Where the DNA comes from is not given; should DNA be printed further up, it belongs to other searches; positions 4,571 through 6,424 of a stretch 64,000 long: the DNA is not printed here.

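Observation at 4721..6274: Orphan 517-aa helical, Lys/Asp-rich effector-like protein isolated between a bidirectional terminator and a 180-bp AT-rich spacer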

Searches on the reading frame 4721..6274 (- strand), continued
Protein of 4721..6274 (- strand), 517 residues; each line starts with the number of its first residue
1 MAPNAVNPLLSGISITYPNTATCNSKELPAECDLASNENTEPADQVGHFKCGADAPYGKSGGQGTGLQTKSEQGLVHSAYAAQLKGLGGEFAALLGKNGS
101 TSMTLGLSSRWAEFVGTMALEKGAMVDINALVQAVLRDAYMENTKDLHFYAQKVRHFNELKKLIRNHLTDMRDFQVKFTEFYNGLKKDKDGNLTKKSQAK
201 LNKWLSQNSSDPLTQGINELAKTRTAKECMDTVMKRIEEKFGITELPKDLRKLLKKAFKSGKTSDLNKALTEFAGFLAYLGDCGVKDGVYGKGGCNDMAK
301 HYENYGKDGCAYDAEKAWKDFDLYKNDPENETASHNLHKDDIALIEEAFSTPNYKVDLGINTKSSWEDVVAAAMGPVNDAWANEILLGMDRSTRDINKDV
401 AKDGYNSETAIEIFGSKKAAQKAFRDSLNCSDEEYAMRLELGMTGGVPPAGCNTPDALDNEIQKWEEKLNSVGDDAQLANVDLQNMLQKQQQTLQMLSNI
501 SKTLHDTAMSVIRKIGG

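Call 48: search_protein_families(library=ncbifam, proteins=[L001:15640-16719:+, L001:16817-17740:+, L001:17753-18592:+, L001:18604-20676:+, L002:7538-8023:+, L002:8063-8791:+, L002:9090-9845:+, L002:11168-13561:+, L002:14700-16757:+], max_evalue=1)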
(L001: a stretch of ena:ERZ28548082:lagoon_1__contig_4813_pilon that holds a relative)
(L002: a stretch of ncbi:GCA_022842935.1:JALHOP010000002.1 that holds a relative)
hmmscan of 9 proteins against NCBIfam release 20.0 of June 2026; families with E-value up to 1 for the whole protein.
L001:15640-16719:+ (359 aa): 15 families
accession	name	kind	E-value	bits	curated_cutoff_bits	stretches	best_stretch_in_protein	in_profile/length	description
TIGR02552.1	LcrH_SycD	equivalog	5.1e-33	113.7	104.8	2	32-156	6-129/136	SycD/LcrH family type III secretion system chaperone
NF011859.0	PRK15331.1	equivalog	6.3e-09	36.1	184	2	217-328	16-126/165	type III secretion system translocator chaperone SicA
TIGR02521.1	type_IV_pilW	equivalog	5.2e-07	29.5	154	2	273-341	135-203/234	type IV pilus biogenesis/stability protein PilW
TIGR02917.1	PEP_TPR_lipo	equivalog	8.6e-07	27.2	312.2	2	58-133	615-690/899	XrtA/PEP-CTERM system TPR-repeat protein PrsT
NF052415.1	T3SS_chap_SctY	equivalog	9.2e-07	29.3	70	2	58-110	20-72/106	type III secretion apparatus assembly chaperone SctY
NF011890.0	PRK15363.1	equivalog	9.3e-06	25.4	163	1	46-129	37-120/157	CesD/SycD/LcrH family type III secretion system chaperone SscA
NF007302.0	PRK09782.1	equivalog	0.00012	20.2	1223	1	72-160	607-689/990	phage receptor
NF011886.0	PRK15359.1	equivalog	0.00061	19.6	146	1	240-336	25-121/144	type III secretion system chaperone protein SscB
NF040959.1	MamA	equivalog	0.0099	15.3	200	0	71-107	166-202/204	magnetosome protein MamA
NF033758.1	gliding_GltE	equivalog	0.012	14.6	225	1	56-134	98-176/411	adventurous gliding motility TPR repeat lipoprotein GltE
TIGR03939.1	PGA_TPR_OMP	equivalog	0.019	13.2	366.65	1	59-112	101-154/800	poly-beta-1,6 N-acetyl-D-glucosamine export porin PgaA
NF040706.1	photo_cyt_PufC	equivalog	0.054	12.9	150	1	71-122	241-292/312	photosynthetic reaction center cytochrome PufC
TIGR04510.1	mod_pep_cyc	subfamily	0.074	11.5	400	1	49-107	401-461/814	putative peptide modification system cyclase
NF008520.0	PRK11447.1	equivalog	0.1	10.3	858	0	65-114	372-639/1157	cellulose synthase complex outer membrane protein BcsC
NF033920.0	C39_PA2778_fam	equivalog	0.14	11.5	150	1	55-109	201-255/255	PA2778 family cysteine peptidase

L001:16817-17740:+ (307 aa): 2 families
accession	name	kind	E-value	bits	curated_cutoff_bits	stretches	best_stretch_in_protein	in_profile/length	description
NF033634.1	SLATT_1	domain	0.0082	16.1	41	1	162-282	8-127/132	SLATT domain-containing protein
TIGR02283.1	MltB_2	subfamily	0.09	12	248.45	1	227-303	17-94/300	lytic murein transglycosylase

L001:17753-18592:+ (279 aa): 5 families
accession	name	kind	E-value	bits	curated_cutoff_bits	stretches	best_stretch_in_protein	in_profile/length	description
NF002572.0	PRK02224.1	equivalog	0.00042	18.7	1087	1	116-277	306-428/888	DNA double-strand break repair ATPase Rad50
NF052420.1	translocon_SseD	equivalog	0.00068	19.8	130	1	126-271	6-149/152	type III secretion system translocon protein SseD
NF045982.1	Mbov0283_fam_LP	subfamily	0.033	14.7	65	1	218-267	66-115/117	Mbov_0283/Mbov_0339 family surface lipoprotein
TIGR04211.1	SH3_and_anchor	equivalog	0.54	9.8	65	0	211-272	58-119/198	TIGR04211 family SH3 domain-containing protein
NF047343.1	SCCmet_CcrB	equivalog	0.55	8.8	900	0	230-278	380-428/542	cassette chromosome recombinase CcrB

L001:18604-20676:+ (690 aa): 0 families

L002:7538-8023:+ (161 aa): 7 families
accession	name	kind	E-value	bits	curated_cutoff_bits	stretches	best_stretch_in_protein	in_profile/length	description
TIGR02552.1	LcrH_SycD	equivalog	3.7e-26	91.4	104.8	1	23-155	2-134/136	SycD/LcrH family type III secretion system chaperone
NF011890.0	PRK15363.1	equivalog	4.6e-08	32.9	163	1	19-106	14-102/157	CesD/SycD/LcrH family type III secretion system chaperone SscA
TIGR02917.1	PEP_TPR_lipo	equivalog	0.00019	19.5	312.2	1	12-137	268-393/899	XrtA/PEP-CTERM system TPR-repeat protein PrsT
NF011859.0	PRK15331.1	equivalog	0.00034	20.7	184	1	12-117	11-115/165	type III secretion system translocator chaperone SicA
NF040959.1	MamA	equivalog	0.00077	19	200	1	28-143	60-175/204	magnetosome protein MamA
NF011886.0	PRK15359.1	equivalog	0.00085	19.1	146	1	28-154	16-139/144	type III secretion system chaperone protein SscB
NF033920.0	C39_PA2778_fam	equivalog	0.029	13.8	150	2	39-101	190-252/255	PA2778 family cysteine peptidase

L002:8063-8791:+ (242 aa): 0 families

L002:9090-9845:+ (251 aa): 51 families (the best 25 are shown)
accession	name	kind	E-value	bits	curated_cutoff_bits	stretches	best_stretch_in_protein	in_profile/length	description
NF045487.1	ASRP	equivalog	1.7e-09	36.9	300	1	28-172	316-461/593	archaea-specific SMC-related protein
TIGR02168.1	SMC_prok_B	equivalog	1.4e-07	29.6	567.35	1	18-167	319-878/1181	chromosome segregation protein SMC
NF003034.1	PRK03918.1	equivalog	3.9e-06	25.1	700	1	8-170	549-710/878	DNA double-strand break repair ATPase Rad50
TIGR02169.1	SMC_prok_A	equivalog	5e-06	24.5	729.4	1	17-165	240-383/1165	chromosome segregation protein SMC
NF041034.1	Rad50_Sulf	equivalog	8.5e-05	20.6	1000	1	17-160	540-683/872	DNA double-strand break repair ATPase Rad50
NF049873.2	cytotoxin_MakE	exception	8.9e-05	21.6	360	1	10-138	68-197/352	alpha-pore-forming cytotoxin subunit MakE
NF002572.0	PRK02224.1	equivalog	9.8e-05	20.8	1087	1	19-164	255-387/888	DNA double-strand break repair ATPase Rad50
NF045780.1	TrlF_fam_ATP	equivalog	0.00012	21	350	1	22-163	470-598/944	TrlF family AAA-like ATPase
TIGR04211.1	SH3_and_anchor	equivalog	0.00013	21.6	65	2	13-118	57-161/198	TIGR04211 family SH3 domain-containing protein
TIGR04523.1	Mplasa_alph_rch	subfamily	0.00026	19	270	1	20-153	326-460/745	helix-rich protein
NF033950.0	Cas12c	equivalog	0.00035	18.3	250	1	18-119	368-469/1246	type V CRISPR-associated protein Cas12c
NF047516.1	LA_3659_fam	equivalog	0.00059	19.5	36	1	18-163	64-201/221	LA_3659 family protein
NF047514.1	SpiroCoCo_N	equivalog_domain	0.00059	19.5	75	1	18-163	64-201/221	SpiroCoCo family coiled-coil protein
NF038218.1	IcmG_DotF_IVB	equivalog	0.001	18.8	200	2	72-116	135-179/266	type IVB secretion system protein IcmG/DotF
NF052320.1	Cbp1_fam_LP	subfamily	0.0019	17.7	90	1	21-134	80-187/286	Cbp1 family collagen-binding glycoprotein adhesin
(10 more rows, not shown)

L002:11168-13561:+ (797 aa): 1 family
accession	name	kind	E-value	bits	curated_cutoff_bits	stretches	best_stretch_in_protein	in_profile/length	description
TIGR02224.1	recomb_XerC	equivalog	0.18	11.1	335.15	1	85-179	28-122/295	tyrosine recombinase XerC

L002:14700-16757:+ (685 aa): 0 families

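Call 51: search_dna_similar(query=window:4721-6274:-, collection=plasmids, mode=protein, max_evalue=0.001)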
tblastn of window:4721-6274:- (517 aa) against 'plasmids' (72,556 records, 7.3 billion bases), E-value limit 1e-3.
No match.

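Call 57: find_homologous_proteins(query=L001:18604-20676:+, max_evalue=0.001)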
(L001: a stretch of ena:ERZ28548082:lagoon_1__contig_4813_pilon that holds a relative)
Query L001:18604-20676:+ (690 aa): 7 proteins with E <= 0.001 among 8000 candidates.
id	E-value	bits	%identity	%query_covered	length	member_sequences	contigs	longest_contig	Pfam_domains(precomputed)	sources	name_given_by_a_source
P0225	0.0e+0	1432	97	100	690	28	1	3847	-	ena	-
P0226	0.0e+0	1207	82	100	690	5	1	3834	-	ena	-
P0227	0.0e+0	1181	80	100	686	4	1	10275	-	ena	-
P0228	0.0e+0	1158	78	100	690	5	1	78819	-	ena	-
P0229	0.0e+0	1131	77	100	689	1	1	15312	-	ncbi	-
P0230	5.0e-259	879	63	100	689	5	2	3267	-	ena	-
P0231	1.4e-146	508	96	36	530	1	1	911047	-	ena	-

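Call 58: find_encoding_contigs(protein=P0228, flank=10000, max_places=2)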
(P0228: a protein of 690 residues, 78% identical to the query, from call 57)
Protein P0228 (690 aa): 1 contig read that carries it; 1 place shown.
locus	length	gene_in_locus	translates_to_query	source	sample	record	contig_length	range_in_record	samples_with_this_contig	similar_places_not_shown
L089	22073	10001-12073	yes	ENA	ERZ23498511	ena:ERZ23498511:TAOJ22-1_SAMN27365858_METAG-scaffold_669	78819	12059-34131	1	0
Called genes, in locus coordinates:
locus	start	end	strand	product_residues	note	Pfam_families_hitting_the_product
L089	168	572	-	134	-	PF00293:NUDIX, PF14815:NUDIX_4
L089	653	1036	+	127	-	-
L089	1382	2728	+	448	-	-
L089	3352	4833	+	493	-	-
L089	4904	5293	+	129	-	PF04247:SirB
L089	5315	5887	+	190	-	-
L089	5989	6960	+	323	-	-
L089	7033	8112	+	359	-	PF07719:TPR_2 (faint), PF13371:TPR_9 (faint), PF13414:TPR_11 (faint), PF14559:TPR_19 (faint), PF13431:TPR_17 (faint), PF23914:TPR_CcmH_CycH (faint), PF00515:TPR_1 (weak), PF13424:TPR_12 (faint)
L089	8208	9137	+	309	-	-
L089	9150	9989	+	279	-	-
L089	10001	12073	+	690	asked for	-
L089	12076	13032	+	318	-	-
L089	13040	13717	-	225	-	PF08281:Sigma70_r4_2 (weak), PF04545:Sigma70_r4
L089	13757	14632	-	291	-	-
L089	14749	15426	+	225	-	PF00072:Response_reg, PF04545:Sigma70_r4 (weak), PF08281:Sigma70_r4_2, PF00196:GerE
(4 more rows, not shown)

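Call 59: find_encoding_contigs(protein=P0231, flank=10000, max_places=2)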
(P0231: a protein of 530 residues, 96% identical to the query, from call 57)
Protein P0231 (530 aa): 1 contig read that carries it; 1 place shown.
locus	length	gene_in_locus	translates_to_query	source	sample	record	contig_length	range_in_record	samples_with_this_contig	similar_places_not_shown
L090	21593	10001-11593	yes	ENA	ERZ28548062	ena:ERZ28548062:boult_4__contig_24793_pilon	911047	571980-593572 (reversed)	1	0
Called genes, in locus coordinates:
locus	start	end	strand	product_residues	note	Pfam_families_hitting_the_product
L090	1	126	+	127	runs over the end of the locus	-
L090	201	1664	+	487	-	-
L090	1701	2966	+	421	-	-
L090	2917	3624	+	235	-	-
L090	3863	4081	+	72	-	PF04247:SirB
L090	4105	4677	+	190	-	-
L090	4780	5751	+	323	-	-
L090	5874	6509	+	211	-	PF13371:TPR_9 (faint), PF13432:TPR_16 (weak), PF14559:TPR_19 (faint), PF00515:TPR_1 (weak), PF07719:TPR_2 (weak)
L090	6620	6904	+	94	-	-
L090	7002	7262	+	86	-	-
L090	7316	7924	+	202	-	PF04888:SseC (faint)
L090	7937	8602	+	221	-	-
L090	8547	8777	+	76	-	-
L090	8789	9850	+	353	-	-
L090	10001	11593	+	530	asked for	-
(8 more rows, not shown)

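Call 63: fold_search(model_id=the predicted structure, library=pdb)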
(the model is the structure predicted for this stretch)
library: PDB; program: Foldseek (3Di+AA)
matches with E <= 10: 246; with E <= 0.001: 0
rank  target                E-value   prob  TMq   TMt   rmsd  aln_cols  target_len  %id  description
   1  8otz_EX               4.5e-02  0.14  0.09  0.11  76.1       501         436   13  48-nm repeat of the native axonemal doublet microtubule from bovine sperm (released 2023-11-22)
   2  8iyj_T1               5.6e-02  0.18  0.11  0.13  80.9       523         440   12  Cryo-EM structure of the 48-nm repeat doublet microtubule from mouse sperm (released 2023-07-05)
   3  8iyj_T3               7.4e-02  0.16  0.11  0.13  78.4       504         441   13  Cryo-EM structure of the 48-nm repeat doublet microtubule from mouse sperm (released 2023-07-05)
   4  9a65_B                1.2e-01  0.21  0.12  0.10  46.0       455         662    9  Integrative model of YVAQ-MCPB by crosslinking MS and deep learning (released 2024-09-18)
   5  8otz_C2               1.2e-01  0.11  0.10  0.12  65.3       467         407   12  48-nm repeat of the native axonemal doublet microtubule from bovine sperm (released 2023-11-22)
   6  9y6s_7C               1.2e-01  0.33  0.15  0.03  36.3       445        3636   11  96-nm repeat of the Leishmania tarentolae doublet microtubule (released 2025-12-17)
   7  8otz_C8               1.3e-01  0.13  0.11  0.13  70.4       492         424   13  48-nm repeat of the native axonemal doublet microtubule from bovine sperm (released 2023-11-22)
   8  9fqr_A7               1.3e-01  0.11  0.10  0.13  71.8       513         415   13  96-nm repeat of axonemal doublet microtubules from bovine sperm (released 2025-03-26)
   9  8snb_8J               1.4e-01  0.15  0.12  0.15  66.8       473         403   14  atomic model of sea urchin sperm doublet microtubule (48-nm periodicity) (released 2023-06-28)
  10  8otz_C7               1.4e-01  0.13  0.11  0.14  70.8       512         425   12  48-nm repeat of the native axonemal doublet microtubule from bovine sperm (released 2023-11-22)
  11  9cpb_6C               1.5e-01  0.12  0.11  0.14  65.6       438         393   13  Atomic model of bovine Fallopian tube cilia doublet microtubule (48-nm periodicity) (released 2024-10-30)
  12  7rro_F3               1.8e-01  0.11  0.11  0.15  67.0       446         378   13  Structure of the 48-nm repeat doublet microtubule from bovine tracheal cilia (released 2021-10-27)
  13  8ohd_B                1.9e-01  0.28  0.16  0.20  21.5       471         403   11  60S ribosomal subunit bound to the E3-UFM1 complex - state 3 (native) (released 2024-02-21)
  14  8otz_EZ               1.9e-01  0.08  0.09  0.11  79.5       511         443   14  48-nm repeat of the native axonemal doublet microtubule from bovine sperm (released 2023-11-22)
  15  8otz_F3               2.0e-01  0.13  0.12  0.15  65.5       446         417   14  48-nm repeat of the native axonemal doublet microtubule from bovine sperm (released 2023-11-22)
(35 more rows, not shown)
